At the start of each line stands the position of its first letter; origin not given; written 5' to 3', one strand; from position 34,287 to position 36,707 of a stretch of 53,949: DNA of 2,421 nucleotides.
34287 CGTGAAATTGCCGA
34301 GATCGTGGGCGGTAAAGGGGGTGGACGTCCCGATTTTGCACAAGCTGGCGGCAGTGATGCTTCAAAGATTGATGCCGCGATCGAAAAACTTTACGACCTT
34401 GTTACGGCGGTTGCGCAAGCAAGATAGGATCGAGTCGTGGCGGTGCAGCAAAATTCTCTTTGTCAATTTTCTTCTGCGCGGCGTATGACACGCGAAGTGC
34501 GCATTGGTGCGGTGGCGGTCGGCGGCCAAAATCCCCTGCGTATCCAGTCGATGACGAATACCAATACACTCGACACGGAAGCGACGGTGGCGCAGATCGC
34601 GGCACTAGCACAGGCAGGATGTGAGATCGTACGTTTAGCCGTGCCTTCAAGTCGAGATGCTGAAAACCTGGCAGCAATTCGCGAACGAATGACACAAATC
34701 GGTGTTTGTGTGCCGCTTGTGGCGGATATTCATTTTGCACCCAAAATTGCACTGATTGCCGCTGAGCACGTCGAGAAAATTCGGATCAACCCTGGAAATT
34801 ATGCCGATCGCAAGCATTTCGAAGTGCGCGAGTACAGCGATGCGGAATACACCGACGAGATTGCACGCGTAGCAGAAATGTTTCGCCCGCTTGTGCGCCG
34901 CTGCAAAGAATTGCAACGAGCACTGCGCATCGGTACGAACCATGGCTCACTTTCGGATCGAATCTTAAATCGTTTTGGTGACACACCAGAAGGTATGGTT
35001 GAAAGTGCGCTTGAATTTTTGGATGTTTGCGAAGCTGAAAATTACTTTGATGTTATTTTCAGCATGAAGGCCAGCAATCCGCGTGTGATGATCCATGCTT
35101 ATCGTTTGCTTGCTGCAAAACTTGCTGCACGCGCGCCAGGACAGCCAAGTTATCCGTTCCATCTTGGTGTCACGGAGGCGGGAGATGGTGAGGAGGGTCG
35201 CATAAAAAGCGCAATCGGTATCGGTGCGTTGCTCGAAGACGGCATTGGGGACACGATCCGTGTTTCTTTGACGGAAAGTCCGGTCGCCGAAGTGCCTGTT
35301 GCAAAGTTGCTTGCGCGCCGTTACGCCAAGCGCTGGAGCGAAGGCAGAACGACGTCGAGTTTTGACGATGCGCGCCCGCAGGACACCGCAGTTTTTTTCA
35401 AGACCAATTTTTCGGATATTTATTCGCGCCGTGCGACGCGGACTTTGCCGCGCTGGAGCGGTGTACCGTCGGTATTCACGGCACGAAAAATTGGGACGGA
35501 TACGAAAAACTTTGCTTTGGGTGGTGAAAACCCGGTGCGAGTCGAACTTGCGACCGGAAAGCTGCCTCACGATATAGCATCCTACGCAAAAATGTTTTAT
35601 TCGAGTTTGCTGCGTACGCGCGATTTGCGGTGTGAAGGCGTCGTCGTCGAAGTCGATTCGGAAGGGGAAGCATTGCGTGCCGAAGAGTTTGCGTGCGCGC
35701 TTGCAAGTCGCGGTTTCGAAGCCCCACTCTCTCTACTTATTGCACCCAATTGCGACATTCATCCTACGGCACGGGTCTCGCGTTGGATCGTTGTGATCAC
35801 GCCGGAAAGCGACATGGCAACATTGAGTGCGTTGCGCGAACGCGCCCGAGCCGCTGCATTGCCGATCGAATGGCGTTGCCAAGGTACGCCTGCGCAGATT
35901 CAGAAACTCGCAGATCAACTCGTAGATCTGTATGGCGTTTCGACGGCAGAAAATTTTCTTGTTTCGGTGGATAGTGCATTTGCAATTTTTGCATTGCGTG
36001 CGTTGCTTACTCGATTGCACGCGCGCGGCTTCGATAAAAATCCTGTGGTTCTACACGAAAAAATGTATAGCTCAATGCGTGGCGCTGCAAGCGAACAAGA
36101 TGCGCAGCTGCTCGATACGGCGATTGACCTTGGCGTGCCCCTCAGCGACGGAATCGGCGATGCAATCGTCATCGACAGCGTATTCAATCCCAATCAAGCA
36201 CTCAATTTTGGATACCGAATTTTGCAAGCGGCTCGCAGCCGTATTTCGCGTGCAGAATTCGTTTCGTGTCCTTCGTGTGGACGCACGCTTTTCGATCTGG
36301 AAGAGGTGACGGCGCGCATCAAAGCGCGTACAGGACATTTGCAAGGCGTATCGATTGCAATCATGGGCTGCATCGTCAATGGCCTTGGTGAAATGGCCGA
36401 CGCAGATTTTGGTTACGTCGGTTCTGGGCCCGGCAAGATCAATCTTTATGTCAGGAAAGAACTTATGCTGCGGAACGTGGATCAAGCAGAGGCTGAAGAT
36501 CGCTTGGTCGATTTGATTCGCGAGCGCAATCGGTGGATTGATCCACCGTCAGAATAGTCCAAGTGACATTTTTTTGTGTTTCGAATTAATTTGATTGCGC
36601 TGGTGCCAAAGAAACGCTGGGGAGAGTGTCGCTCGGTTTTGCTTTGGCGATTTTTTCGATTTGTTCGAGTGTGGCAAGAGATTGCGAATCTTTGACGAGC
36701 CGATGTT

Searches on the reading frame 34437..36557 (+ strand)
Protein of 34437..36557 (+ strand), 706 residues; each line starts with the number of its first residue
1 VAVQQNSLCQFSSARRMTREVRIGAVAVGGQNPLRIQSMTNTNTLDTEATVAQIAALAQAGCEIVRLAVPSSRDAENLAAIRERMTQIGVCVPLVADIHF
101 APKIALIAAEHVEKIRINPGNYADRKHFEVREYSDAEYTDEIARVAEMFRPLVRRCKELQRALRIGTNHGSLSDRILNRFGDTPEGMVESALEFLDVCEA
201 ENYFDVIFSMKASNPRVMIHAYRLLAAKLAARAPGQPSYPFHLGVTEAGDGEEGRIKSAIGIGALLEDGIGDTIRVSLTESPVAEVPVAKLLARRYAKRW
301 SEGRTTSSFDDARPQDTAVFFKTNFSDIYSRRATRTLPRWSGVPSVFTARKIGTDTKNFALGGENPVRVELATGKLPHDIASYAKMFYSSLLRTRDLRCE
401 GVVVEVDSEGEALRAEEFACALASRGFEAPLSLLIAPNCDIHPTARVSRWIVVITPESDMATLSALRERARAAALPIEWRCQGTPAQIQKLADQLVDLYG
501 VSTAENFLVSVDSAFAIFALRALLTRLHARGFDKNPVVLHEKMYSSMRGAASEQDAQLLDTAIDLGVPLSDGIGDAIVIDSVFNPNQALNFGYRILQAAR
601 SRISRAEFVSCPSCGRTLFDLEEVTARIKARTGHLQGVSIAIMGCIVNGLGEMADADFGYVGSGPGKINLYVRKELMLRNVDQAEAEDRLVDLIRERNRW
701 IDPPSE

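Call 10: find_encoding_contigs(protein=window:34437-36557:+, flank=10000, max_places=2)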
Protein window:34437-36557:+ (706 aa): 3 contigs read that carry it; 2 places shown.
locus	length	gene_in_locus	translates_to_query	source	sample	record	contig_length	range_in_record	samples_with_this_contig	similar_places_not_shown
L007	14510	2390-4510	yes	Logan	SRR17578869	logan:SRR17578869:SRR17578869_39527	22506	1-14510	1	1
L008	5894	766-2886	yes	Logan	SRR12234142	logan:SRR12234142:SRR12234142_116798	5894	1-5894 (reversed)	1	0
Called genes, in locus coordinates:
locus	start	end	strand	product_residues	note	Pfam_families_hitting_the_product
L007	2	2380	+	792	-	?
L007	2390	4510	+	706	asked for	PF04551:GcpE, PF26540:GcpE_C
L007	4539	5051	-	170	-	PF02674:Colicin_V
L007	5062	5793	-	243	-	PF07719:TPR_2 (faint), PF13181:TPR_8 (faint), PF13414:TPR_11 (weak), PF14559:TPR_19 (weak), PF23914:TPR_CcmH_CycH (weak), PF13432:TPR_16 (weak), PF14559:TPR_19, PF13432:TPR_16 (weak), +11 more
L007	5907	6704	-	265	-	PF09976:TPR_21 (faint), PF13428:TPR_14 (faint), PF13512:TPR_18, PF13525:YfiO, PF00515:TPR_1 (faint), PF13432:TPR_16, PF14559:TPR_19 (weak), PF13174:TPR_6, +4 more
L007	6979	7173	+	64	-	-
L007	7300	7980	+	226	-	PF01066:CDP-OH_P_transf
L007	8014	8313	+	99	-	PF08899:DUF1844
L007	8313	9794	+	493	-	PF00089:Trypsin, PF13365:Trypsin_2, PF00595:PDZ (faint), PF13180:PDZ_2, PF17820:PDZ_6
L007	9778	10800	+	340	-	PF00288:GHMP_kinases_N, PF08544:GHMP_kinases_C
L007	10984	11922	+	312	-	PF13793:Pribosyltran_N, PF00156:Pribosyltran, PF14572:Pribosyl_synth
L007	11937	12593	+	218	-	PF01386:Ribosomal_L25p, PF14693:Ribosomal_TL5_C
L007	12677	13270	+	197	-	PF01195:Pept_tRNA_hydro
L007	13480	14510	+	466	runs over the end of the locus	PF06965:Na_H_antiport_1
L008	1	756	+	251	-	?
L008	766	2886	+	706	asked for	PF04551:GcpE, PF26540:GcpE_C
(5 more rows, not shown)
